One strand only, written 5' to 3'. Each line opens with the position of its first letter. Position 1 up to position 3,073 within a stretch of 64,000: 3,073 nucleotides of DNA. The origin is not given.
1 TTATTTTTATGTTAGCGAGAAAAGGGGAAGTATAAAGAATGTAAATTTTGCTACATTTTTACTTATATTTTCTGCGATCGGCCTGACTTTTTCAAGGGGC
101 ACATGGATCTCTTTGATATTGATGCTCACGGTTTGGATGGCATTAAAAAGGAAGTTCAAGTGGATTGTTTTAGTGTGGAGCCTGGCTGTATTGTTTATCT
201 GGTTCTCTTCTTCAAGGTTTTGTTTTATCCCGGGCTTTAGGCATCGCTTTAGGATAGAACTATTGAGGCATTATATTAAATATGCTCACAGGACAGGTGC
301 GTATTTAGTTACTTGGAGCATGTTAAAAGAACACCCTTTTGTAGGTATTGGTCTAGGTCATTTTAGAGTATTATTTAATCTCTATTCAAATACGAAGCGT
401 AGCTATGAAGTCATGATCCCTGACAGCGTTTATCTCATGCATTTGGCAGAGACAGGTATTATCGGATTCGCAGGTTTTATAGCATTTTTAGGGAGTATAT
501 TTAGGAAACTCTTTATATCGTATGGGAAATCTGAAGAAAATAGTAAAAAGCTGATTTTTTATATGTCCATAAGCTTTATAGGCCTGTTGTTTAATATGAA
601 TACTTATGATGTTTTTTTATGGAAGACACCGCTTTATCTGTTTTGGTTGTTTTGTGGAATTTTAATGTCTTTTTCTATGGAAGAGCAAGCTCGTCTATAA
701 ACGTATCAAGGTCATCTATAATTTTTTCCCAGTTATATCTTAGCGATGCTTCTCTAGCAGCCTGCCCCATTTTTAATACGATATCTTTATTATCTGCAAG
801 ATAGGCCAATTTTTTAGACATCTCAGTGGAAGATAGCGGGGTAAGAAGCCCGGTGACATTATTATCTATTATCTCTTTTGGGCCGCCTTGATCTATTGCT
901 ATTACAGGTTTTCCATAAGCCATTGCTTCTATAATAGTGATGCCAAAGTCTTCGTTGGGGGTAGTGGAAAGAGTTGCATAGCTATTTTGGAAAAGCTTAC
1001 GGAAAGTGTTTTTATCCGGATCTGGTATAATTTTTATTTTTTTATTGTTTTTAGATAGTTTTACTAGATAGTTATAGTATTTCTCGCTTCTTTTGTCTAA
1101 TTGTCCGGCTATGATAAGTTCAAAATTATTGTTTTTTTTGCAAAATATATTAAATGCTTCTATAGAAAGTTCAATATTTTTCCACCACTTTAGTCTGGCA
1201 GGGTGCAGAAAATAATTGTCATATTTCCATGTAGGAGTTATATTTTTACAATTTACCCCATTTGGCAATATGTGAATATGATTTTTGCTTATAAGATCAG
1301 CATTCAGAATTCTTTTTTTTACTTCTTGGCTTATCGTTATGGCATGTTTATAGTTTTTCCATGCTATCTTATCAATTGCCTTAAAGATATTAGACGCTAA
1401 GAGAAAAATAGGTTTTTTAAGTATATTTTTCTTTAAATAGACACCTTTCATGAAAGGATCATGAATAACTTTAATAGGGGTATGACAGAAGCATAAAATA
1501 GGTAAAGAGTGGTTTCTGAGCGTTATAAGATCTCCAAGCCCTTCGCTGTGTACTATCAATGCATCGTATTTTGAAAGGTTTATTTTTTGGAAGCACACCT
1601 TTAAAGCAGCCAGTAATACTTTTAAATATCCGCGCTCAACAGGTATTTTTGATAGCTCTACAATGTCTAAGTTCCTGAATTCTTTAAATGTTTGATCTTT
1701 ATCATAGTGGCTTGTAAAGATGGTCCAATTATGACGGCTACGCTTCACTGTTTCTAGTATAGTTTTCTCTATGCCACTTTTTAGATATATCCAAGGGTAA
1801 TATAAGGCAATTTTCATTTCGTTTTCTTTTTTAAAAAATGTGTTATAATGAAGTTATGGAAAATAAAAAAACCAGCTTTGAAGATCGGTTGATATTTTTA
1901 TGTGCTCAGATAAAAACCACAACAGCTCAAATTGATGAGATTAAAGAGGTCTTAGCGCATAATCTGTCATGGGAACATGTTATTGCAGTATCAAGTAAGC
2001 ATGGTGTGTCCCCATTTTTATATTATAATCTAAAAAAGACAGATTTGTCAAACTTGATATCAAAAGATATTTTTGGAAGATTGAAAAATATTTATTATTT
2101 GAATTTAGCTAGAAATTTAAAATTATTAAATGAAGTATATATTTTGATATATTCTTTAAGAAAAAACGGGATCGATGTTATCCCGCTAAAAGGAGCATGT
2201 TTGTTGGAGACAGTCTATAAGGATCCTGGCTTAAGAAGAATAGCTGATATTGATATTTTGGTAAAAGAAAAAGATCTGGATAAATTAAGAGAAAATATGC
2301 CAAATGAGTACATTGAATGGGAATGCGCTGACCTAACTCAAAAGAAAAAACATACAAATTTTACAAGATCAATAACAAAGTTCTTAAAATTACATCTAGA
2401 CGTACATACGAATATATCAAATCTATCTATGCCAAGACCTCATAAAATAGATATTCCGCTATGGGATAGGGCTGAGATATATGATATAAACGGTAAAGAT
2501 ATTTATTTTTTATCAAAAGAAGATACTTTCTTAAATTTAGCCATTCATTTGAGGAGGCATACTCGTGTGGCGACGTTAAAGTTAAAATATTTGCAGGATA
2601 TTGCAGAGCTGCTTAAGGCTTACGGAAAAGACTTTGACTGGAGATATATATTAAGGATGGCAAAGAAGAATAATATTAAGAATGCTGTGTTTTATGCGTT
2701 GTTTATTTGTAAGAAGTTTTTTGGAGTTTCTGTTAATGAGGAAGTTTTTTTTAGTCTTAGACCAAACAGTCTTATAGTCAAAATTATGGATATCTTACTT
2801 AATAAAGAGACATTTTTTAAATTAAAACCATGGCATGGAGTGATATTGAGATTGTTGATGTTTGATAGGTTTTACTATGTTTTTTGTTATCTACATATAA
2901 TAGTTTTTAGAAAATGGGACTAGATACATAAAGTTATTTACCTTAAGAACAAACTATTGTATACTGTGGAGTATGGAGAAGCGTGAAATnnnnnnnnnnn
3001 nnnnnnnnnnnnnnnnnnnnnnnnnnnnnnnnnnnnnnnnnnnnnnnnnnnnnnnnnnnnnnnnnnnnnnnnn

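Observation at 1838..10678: Candidate novel RiPP biosynthetic island: three paralogous rSAM-SPASM maturases, two Cys-rich precursors, RRE, peptidase, nucleotidyltransferase, HPr-kinase-like domain and ABC exporter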

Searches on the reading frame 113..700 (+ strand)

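Call 7: search_protein_families(library=ncbifam, proteins=[window:113-700:+], max_evalue=1)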
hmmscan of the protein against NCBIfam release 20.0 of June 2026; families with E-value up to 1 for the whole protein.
window:113-700:+ (195 aa): 2 families
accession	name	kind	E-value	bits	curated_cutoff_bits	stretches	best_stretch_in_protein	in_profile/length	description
TIGR00947.1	2A73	equivalog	8.8e-09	34.9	366.4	1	3-188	233-423/425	IctB family putative bicarbonate transporter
TIGR03097.1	PEP_O_lig_1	hypoth_equivalog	8.8e-06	24.8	188.1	1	6-145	224-359/408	putative O-glycosylation ligase, exosortase A system-associated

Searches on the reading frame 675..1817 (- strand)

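Call 4: search_protein_families(library=ncbifam, proteins=[window:675-1817:-], max_evalue=0.01)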
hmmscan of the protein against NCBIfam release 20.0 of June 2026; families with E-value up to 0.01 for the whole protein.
window:675-1817:- (380 aa): 28 families (the best 25 are shown)
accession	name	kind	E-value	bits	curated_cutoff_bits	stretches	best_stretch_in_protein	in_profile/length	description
NF041876.1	EPS_EpsE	equivalog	4.3e-22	78.9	400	1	151-357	157-375/389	exopolysaccharide biosynthesis GT4 family glycosyltransferase EpsE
NF041010.1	glycosy_Agl16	equivalog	1.3e-16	60.5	575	1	143-374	121-348/352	glycosylation protein Agl16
NF038229.1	Glyco4_Geo_Pelo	equivalog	1.3e-14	54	400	1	160-365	114-324/338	GPMC system family 4 glycosyltransferase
TIGR04157.1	glyco_rSAM_CFB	subfamily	1.6e-14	53.8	400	1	151-348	165-379/406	TIGR04157 family glycosyltransferase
TIGR03999.1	thiol_BshA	equivalog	5.1e-14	52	273.7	1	180-374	168-370/375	N-acetyl-alpha-D-glucosaminyl L-malate synthase BshA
NF047880.1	glyco_SdgA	exception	5.6e-14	51.6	800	1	142-372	260-485/488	serine-aspartate repeat adhesin O-glycosyltransferase SdgA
TIGR03088.1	stp2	hypoth_equivalog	9.8e-14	51.2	409.05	1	158-369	139-365/374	TIGR03088 family PEP-CTERM/XrtA system glycosyltransferase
NF053787.1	GlcN_PG_synth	equivalog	3.4e-13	49.2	480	1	156-371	144-353/361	N-acetylglucosaminyl phosphatidylglycerol synthase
TIGR02149.1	glgA_Coryne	subfamily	1.3e-12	47.6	302.4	1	148-367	137-380/391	glycogen synthase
NF038295.1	EPS_HpsP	equivalog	4.8e-11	42.3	550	1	203-368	210-378/388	hormogonium polysaccharide biosynthesis glycosyltransferase HpsP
NF046085.1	XrtY_assoc_Gly1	equivalog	6.4e-11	41.7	400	1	140-356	146-362/387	XrtY-associated glycosyltransferase XYAG1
NF041139.1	TreT_Thcocales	equivalog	8.3e-11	41.3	775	1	72-357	113-391/412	trehalose synthase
NF007396.0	PRK09922.1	equivalog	9.1e-11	41.2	385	1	137-344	119-327/361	lipopolysaccharide 1,6-galactosyltransferase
NF012028.0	PRK15484.1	subfamily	9.4e-11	41.4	618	1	201-374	194-375/380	lipopolysaccharide N-acetylglucosaminyltransferase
TIGR03449.1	mycothiol_MshA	equivalog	1.8e-10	40.3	462.5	1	232-372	254-398/406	D-inositol-3-phosphate glycosyltransferase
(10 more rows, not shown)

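Call 5: search_protein_families(library=pfam, proteins=[window:675-1817:-], max_evalue=0.01)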
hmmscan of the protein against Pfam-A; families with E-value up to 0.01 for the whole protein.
window:675-1817:- (380 aa): 6 families
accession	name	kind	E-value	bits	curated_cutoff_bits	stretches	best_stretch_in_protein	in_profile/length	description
PF00534.26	Glycos_transf_1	-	5.8e-30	104.5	26.4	1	200-356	15-171/172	Glycosyl transferases group 1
PF13692.12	Glyco_trans_1_4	-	5.4e-19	69.3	27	1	202-343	3-142/142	Glycosyl transferases group 1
PF13439.12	Glyco_transf_4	-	7.5e-11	42.8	28.5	1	23-190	11-168/170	Glycosyltransferase Family 4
PF20706.3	GT4-conflict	-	2.8e-06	27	26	1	193-335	190-338/385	Family 4 Glycosyltransferase in conflict systems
PF13524.12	Glyco_trans_1_2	-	5.1e-06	26.9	25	1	253-369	27-141/144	Glycosyl transferase-like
PF02350.25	Epimerase_2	-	0.003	16.9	30.6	1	203-350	187-326/347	UDP-N-acetylglucosamine 2-epimerase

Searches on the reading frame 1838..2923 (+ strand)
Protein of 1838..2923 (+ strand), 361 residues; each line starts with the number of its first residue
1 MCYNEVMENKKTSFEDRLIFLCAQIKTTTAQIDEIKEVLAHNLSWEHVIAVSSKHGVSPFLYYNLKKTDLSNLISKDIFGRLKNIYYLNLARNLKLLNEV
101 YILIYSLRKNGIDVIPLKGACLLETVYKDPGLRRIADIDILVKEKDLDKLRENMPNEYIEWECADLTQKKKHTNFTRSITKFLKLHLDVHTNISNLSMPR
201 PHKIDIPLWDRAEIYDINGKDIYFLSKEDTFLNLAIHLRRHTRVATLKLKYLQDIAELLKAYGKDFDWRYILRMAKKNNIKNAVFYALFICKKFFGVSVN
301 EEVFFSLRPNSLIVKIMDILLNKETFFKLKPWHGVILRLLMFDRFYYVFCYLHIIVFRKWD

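Call 4: search_protein_families(library=ncbifam, proteins=[window:1838-2923:+], max_evalue=0.01)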
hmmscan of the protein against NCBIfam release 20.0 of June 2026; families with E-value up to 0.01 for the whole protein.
window:1838-2923:+ (361 aa): 0 families

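Call 5: search_protein_families(library=pfam, proteins=[window:1838-2923:+], max_evalue=0.01)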
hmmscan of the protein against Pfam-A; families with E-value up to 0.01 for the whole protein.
window:1838-2923:+ (361 aa): 2 families
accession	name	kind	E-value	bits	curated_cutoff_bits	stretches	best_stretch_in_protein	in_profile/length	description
PF14907.12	NTP_transf_5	-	3.5e-56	191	31.2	1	43-296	3-249/249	Uncharacterised nucleotidyltransferase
PF04991.19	LicD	-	0.0048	17.5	22.6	1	137-294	30-188/227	LicD family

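Call 41: search_solved_structures(query=window:1838-2920:+, max_evalue=1)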
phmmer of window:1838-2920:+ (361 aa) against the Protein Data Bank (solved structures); distinct sequences matched with E-value up to 1: 0.

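Call 80: search_protein_families(library=padloc, proteins=[window:1838-2920:+], max_evalue=0.001)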
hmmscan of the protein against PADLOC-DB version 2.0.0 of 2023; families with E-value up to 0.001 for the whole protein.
window:1838-2920:+ (361 aa): 0 families
